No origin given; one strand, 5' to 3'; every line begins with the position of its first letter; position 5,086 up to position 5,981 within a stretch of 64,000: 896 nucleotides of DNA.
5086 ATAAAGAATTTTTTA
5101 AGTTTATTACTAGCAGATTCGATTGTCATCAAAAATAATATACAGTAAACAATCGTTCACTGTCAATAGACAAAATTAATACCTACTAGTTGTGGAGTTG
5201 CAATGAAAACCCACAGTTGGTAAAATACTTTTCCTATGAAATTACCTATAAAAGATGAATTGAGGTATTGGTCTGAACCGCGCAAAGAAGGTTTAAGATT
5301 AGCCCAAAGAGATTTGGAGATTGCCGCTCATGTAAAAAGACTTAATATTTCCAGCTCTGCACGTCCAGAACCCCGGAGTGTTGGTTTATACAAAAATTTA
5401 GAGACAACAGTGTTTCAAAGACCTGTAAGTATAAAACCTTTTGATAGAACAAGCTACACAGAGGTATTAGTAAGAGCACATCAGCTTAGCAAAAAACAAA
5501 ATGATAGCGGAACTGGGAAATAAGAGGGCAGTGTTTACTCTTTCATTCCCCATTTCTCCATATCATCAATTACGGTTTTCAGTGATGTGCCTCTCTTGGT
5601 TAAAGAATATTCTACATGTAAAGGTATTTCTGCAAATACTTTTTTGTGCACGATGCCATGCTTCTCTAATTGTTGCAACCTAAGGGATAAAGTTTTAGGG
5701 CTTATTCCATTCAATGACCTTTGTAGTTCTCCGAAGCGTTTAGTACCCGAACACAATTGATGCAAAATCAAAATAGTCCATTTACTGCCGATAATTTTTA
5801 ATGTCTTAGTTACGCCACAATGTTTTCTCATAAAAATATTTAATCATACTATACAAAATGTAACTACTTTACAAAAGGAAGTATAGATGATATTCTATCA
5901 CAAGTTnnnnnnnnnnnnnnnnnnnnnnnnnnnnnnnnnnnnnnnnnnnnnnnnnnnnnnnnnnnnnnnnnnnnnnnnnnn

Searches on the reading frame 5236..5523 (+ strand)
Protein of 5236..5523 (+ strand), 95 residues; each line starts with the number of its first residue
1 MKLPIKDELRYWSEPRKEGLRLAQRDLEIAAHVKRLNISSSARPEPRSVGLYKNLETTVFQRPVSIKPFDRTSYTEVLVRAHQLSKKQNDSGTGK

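Call 3: search_protein_families(library=pfam, proteins=[window:5236-5523:+], max_evalue=0.01)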
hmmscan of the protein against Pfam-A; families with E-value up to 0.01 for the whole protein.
window:5236-5523:+ (95 aa): 0 families

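Call 66: search_protein_families(library=phrogs, proteins=[window:5236-5520:+], max_evalue=0.001)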
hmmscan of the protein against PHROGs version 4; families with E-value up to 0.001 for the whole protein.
window:5236-5520:+ (95 aa): 0 families

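Call 67: search_protein_families(library=padloc, proteins=[window:5236-5520:+], max_evalue=0.001)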
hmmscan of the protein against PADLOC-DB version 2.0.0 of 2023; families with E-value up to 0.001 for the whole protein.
window:5236-5520:+ (95 aa): 0 families

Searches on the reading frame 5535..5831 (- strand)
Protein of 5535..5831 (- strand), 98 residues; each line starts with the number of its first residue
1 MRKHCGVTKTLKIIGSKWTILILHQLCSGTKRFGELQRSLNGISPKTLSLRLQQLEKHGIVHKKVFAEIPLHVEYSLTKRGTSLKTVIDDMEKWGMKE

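Call 3: search_protein_families(library=pfam, proteins=[window:5535-5831:-], max_evalue=0.01)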
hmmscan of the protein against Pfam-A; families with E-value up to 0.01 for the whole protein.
window:5535-5831:- (98 aa): 3 families
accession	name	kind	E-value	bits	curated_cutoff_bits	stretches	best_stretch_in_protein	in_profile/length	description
PF01638.23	HxlR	-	3.7e-31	107.3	20.8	1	13-97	1-85/91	HxlR-like helix-turn-helix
PF01022.26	HTH_5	-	0.00031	21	22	1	21-63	6-47/47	Bacterial regulatory protein, arsR family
PF12840.13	HTH_20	-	0.00056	20.3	27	1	34-62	22-49/51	Helix-turn-helix domain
